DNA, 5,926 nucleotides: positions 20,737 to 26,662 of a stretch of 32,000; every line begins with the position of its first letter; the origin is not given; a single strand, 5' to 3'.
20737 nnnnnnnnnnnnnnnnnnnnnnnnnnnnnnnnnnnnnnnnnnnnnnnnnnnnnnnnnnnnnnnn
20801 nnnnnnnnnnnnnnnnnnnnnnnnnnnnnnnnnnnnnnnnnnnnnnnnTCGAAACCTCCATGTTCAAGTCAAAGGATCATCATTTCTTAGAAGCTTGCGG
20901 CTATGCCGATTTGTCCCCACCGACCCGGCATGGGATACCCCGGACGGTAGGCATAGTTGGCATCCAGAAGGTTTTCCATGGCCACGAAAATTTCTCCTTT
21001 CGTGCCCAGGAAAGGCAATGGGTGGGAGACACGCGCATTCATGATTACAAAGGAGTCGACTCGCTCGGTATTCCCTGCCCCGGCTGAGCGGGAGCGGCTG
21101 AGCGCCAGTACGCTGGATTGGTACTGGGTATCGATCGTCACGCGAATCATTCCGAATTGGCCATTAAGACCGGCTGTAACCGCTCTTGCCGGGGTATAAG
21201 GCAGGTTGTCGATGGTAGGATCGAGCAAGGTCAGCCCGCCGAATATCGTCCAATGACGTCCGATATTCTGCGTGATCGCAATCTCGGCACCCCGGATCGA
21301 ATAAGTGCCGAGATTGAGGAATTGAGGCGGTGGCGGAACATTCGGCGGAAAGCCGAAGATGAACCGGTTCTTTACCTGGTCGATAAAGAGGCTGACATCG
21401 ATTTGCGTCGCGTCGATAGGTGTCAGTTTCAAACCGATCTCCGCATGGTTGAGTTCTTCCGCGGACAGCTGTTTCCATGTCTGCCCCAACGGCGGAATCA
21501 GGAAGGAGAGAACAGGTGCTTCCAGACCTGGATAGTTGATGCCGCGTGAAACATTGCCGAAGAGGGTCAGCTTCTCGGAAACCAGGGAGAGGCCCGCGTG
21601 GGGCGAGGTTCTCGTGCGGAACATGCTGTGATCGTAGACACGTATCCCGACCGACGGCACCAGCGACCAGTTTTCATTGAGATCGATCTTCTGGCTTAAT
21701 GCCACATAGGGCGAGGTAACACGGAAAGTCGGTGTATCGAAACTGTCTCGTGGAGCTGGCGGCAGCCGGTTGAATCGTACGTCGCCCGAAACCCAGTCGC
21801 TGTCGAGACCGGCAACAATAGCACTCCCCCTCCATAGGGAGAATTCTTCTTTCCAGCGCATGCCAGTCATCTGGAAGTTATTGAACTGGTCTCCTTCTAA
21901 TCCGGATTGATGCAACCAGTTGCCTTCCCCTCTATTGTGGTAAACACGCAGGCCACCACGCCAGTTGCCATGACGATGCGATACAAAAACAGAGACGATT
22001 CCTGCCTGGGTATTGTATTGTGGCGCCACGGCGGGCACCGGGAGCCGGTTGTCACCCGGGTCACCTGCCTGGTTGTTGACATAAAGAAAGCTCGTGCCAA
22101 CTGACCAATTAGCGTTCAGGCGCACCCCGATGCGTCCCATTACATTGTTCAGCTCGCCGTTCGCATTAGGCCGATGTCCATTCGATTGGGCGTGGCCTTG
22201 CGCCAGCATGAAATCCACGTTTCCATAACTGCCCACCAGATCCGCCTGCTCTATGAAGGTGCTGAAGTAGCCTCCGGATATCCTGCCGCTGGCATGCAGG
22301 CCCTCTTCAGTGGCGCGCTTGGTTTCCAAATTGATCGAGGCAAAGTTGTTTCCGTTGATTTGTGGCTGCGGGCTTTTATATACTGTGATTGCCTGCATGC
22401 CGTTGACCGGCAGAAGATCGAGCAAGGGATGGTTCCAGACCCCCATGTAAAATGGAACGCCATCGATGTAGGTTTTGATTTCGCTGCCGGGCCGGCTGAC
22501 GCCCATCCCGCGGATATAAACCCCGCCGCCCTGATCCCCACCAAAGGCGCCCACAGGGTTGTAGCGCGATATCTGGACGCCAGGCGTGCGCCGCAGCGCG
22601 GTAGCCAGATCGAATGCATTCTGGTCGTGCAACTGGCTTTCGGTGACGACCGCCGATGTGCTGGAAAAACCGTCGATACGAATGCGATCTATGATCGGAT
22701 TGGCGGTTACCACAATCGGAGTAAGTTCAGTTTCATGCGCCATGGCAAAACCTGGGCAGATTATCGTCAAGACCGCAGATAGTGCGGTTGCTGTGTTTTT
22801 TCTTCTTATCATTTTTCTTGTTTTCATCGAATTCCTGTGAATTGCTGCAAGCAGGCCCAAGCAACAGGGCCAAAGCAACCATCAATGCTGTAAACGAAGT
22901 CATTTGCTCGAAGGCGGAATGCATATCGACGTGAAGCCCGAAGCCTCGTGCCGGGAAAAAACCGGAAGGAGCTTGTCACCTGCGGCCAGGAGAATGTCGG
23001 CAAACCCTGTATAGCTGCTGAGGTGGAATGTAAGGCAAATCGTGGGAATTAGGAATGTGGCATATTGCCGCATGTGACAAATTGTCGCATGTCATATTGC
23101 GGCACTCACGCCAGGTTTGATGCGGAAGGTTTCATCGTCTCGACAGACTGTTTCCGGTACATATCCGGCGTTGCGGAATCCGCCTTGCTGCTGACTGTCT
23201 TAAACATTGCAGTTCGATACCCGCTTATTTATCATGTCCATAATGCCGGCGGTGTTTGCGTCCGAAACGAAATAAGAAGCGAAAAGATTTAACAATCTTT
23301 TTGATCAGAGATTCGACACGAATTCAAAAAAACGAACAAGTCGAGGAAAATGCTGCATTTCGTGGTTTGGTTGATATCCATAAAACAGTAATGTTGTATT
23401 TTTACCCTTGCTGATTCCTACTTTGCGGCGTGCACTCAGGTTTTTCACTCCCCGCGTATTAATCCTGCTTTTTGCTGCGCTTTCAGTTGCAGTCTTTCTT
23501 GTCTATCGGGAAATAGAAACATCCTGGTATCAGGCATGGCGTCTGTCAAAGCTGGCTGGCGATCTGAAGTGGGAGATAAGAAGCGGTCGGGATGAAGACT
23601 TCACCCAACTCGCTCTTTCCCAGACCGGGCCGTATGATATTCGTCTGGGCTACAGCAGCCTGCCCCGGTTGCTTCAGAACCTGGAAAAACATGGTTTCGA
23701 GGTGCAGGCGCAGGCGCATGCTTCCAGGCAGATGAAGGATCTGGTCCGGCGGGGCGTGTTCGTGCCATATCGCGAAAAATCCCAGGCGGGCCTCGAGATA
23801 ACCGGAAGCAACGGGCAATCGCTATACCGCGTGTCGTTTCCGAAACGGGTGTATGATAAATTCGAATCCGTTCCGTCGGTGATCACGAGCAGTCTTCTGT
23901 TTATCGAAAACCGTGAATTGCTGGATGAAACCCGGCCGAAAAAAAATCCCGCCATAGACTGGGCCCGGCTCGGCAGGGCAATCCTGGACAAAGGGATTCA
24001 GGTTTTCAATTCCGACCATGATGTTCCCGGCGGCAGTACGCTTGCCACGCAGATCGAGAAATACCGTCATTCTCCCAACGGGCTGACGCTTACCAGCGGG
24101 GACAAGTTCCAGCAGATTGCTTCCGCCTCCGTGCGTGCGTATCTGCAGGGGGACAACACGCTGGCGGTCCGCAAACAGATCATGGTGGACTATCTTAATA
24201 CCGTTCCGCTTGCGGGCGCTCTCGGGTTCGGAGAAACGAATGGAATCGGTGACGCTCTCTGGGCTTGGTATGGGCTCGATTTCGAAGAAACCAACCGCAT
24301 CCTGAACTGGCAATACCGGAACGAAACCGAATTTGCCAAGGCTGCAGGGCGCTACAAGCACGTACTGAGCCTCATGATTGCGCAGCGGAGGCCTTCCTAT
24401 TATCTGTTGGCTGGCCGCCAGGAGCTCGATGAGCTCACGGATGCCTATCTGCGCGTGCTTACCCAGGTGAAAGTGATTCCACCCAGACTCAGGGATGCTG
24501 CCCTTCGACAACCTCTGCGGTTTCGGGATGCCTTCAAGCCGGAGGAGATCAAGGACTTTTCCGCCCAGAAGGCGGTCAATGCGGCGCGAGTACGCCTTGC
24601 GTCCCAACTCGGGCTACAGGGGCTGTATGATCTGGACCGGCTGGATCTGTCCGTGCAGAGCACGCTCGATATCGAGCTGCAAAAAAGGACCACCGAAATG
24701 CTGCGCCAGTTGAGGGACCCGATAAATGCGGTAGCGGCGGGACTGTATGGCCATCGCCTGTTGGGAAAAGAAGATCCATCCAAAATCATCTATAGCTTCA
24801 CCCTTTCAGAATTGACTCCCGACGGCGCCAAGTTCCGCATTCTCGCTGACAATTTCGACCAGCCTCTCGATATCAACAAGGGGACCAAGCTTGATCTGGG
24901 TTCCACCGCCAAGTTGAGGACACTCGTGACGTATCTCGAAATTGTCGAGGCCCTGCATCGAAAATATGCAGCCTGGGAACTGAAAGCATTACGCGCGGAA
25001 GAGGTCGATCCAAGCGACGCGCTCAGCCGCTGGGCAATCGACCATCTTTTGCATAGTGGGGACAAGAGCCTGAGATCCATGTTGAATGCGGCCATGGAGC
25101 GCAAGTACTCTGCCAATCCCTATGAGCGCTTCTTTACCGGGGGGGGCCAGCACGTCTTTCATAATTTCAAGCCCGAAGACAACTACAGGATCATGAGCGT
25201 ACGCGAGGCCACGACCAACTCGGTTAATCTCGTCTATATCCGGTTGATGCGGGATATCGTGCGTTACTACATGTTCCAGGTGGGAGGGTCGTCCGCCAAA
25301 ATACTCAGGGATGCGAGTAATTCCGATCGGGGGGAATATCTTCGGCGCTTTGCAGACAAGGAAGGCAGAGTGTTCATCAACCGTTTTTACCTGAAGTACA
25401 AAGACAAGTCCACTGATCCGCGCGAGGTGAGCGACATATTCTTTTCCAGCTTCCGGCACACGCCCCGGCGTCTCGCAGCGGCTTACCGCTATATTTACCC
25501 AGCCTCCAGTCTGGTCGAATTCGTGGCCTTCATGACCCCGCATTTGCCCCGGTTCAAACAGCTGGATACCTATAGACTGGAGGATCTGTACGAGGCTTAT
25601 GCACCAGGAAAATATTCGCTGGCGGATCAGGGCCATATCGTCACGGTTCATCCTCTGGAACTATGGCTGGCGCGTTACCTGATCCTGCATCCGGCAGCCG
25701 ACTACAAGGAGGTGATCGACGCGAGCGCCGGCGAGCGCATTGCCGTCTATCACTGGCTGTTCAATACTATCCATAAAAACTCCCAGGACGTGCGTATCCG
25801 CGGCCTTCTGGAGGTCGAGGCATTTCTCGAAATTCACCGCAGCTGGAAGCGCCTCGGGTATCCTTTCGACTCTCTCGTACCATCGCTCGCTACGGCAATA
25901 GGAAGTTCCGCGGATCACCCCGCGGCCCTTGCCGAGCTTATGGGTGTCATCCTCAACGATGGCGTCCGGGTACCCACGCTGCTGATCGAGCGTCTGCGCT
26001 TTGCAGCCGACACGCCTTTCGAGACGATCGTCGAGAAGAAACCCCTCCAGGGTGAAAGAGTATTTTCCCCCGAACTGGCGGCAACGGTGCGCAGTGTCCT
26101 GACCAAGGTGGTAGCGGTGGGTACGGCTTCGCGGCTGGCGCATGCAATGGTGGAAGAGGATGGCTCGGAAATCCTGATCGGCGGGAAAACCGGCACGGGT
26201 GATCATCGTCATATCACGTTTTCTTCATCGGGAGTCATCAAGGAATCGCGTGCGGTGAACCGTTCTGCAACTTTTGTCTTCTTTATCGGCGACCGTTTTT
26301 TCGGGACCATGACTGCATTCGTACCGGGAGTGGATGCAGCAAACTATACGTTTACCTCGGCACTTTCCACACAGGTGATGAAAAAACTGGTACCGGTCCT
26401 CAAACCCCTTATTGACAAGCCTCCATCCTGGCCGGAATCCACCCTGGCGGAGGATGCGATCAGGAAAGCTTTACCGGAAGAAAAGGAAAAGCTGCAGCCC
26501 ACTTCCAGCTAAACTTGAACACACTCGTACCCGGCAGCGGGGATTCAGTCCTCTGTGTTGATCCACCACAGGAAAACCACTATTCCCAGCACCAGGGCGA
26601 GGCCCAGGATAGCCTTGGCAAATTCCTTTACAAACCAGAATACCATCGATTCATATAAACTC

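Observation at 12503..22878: Sulfur-carrier + 'thioacid cassette' operon bracketed by a TonB receptor and an MFS pump: candidate thiocarboxylate metallophore locus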

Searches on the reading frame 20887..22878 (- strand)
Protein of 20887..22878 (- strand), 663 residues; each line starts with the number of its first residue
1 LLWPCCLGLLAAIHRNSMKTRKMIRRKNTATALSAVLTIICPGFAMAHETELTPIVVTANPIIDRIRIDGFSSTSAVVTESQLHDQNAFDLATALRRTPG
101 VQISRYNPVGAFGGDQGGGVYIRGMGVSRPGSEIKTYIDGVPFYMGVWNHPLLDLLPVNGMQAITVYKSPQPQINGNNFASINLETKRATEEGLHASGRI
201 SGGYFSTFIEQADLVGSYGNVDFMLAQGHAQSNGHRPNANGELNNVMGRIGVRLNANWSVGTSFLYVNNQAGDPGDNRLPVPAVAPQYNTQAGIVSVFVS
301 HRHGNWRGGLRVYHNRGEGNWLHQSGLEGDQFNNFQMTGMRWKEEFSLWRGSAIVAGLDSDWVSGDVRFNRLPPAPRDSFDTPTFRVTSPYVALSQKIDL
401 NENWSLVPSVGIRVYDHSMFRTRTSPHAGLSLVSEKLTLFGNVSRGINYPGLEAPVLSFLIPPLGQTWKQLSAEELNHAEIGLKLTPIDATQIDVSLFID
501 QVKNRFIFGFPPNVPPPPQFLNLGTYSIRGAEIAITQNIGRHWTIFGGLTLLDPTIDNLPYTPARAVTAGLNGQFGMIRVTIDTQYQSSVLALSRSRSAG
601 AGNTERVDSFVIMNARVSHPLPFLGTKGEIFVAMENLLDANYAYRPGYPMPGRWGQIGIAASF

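Call 3: search_protein_families(library=pfam, proteins=[window:20887-22878:-])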
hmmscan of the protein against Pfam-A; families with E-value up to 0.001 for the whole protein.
window:20887-22878:- (663 aa): 1 family
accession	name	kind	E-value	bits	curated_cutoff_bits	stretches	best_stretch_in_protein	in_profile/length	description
PF07715.20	Plug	-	2.7e-15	57.2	23.9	1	73-178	7-102/107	TonB-dependent Receptor Plug Domain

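Call 4: search_protein_families(library=ncbifam, proteins=[window:20887-22878:-])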
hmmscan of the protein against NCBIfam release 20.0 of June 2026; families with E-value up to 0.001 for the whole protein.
window:20887-22878:- (663 aa): 14 families
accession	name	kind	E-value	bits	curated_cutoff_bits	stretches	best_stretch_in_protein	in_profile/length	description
TIGR01783.1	TonB-siderophor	subfamily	6.4e-24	84.5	223.5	2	74-243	5-166/649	TonB-dependent siderophore receptor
TIGR01782.1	TonB-Xanth-Caul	subfamily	5.1e-10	38.3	310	1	88-204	40-153/868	TonB-dependent receptor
TIGR01785.1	TonB-hemin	subfamily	2e-09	36.5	316.85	1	470-663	465-677/677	TonB-dependent heme/hemoglobin receptor family protein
NF041535.1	TonB_rec_PqqU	equivalog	3e-08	32.4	1200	1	67-276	13-224/676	TonB-dependent receptor PqqU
NF007926.1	PRK10641.1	equivalog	4.1e-08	32.2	836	1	30-205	5-172/617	TonB-dependent vitamin B12 receptor BtuB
NF007349.0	PRK09840.1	equivalog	1.1e-07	30.3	686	0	72-190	72-178/760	catecholate siderophore receptor Fiu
TIGR01779.1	TonB-B12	equivalog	1e-06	27.6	599.7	0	27-191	4-158/614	TonB-dependent vitamin B12 receptor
NF049944.1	TonB_dep_PUIUD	equivalog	1.7e-05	23.3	850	0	116-275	99-262/686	TonB-dependent receptor, PUIUD motif-type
NF041676.1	FecA_OM_dicitr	equivalog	1.8e-05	22.9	1100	0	558-645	659-748/773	TonB-dependent Fe(3+) dicitrate receptor FecA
TIGR01786.1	TonB-hemlactrns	subfamily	2.2e-05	23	323.75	0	74-146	24-86/719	TonB-dependent hemoglobin/transferrin/lactoferrin family receptor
NF049945.1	TonB_dep_FCYXU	equivalog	5.6e-05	21.9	825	0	133-277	107-260/697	TonB-dependent receptor, FCYXU motif-type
NF010010.0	PRK13483.1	equivalog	0.00012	20.2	927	0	32-127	10-98/660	ligand-gated channel protein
NF038079.1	TonB_sider_MxcH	equivalog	0.00015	20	925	1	72-208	132-259/792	TonB-dependent siderophore myxochelin receptor MxcH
NF053590.1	TonB_dep_TOL0244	equivalog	0.00021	20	645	1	397-642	335-580/604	TOL_0244 family TonB-dependent receptor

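Call 30: search_solved_structures(query=window:20887-22878:-, max_evalue=0.00001)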
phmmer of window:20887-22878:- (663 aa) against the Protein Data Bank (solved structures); distinct sequences matched with E-value up to 0.00001: 0.

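Call 34: search_protein_families(library=pfam, proteins=[window:20887-22878:-], max_evalue=10)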
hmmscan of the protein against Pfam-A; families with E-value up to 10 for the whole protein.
window:20887-22878:- (663 aa): 2 families
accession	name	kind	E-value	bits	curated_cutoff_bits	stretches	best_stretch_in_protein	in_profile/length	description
PF07715.20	Plug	-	2.7e-15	57.2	23.9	1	73-178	7-102/107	TonB-dependent Receptor Plug Domain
PF09822.16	ABC_transp_aux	-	0.23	11.1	34.7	1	233-288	95-152/288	ABC-type uncharacterized transport system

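Call 73: search_solved_structures(query=window:20887-22827:-, max_evalue=5)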
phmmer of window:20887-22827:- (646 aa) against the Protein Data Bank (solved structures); distinct sequences matched with E-value up to 5: 3.
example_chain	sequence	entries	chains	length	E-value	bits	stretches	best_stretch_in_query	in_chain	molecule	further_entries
6v81_A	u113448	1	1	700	9.5e-05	24.1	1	15-260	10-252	Probable TonB-dependent receptor YncD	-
9c4o_A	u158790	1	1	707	0.00081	21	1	37-260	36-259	Pyrroloquinoline quinone transporter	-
5fp1_A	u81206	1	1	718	1.3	10.4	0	56-125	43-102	TONB-DEPENDENT SIDEROPHORE RECEPTOR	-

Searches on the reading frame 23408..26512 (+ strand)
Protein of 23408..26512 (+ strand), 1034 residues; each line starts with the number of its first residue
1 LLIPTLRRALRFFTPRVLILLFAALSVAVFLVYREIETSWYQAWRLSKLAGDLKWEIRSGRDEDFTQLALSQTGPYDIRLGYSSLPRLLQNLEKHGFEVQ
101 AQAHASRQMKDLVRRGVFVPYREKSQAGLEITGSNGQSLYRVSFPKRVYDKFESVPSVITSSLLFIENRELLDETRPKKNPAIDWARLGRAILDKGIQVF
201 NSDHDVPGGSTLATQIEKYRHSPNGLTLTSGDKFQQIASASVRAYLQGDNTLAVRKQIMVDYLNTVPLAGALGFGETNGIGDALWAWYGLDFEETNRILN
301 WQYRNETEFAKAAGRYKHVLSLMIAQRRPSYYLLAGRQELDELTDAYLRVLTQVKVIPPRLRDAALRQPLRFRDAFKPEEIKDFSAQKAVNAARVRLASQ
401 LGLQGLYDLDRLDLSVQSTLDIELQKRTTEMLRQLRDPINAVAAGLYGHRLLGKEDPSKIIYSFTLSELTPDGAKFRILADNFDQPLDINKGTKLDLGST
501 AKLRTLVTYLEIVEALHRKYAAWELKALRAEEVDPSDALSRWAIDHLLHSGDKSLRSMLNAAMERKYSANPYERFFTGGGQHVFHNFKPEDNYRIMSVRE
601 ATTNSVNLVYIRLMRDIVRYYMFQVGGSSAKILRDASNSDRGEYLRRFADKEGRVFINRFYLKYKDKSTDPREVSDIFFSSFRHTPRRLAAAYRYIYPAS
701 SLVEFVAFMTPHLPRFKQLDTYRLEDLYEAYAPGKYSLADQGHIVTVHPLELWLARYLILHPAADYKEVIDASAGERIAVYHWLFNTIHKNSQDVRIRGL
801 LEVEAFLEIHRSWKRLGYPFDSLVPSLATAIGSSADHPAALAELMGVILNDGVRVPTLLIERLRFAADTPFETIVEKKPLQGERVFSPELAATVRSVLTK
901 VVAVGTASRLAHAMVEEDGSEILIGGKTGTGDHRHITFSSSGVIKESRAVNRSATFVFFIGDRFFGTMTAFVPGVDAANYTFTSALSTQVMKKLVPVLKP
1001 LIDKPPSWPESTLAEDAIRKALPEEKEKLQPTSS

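Call 8: search_protein_families(library=pfam, proteins=[window:23408-26512:+])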
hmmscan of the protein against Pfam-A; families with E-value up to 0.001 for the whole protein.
window:23408-26512:+ (1034 aa): 2 families
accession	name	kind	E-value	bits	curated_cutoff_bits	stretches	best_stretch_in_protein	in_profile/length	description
PF00912.28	Transgly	-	1.5e-13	51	27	1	144-294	11-138/178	Transglycosylase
PF00905.27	Transpeptidase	-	7e-09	35.7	22.1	1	827-932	154-243/299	Penicillin binding protein transpeptidase domain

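Call 102: search_protein_families(library=ncbifam, proteins=[window:23408-26512:+], max_evalue=0.0001)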
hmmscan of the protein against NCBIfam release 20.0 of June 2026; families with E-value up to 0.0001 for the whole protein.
window:23408-26512:+ (1034 aa): 3 families
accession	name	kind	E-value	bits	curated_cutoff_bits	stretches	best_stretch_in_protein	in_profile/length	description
TIGR02074.1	PBP_1a_fam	subfamily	1.5e-14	53.7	508.75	1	808-933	371-485/535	PBP1A family penicillin-binding protein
NF051885.1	tranpepglycosPbpC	equivalog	9.1e-07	27.8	900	1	814-931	438-544/632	multimodular transpeptidase-transglycosylase PbpC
TIGR02071.1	PBP_1b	equivalog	1.6e-05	23.3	717.75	0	808-933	520-636/729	penicillin-binding protein 1B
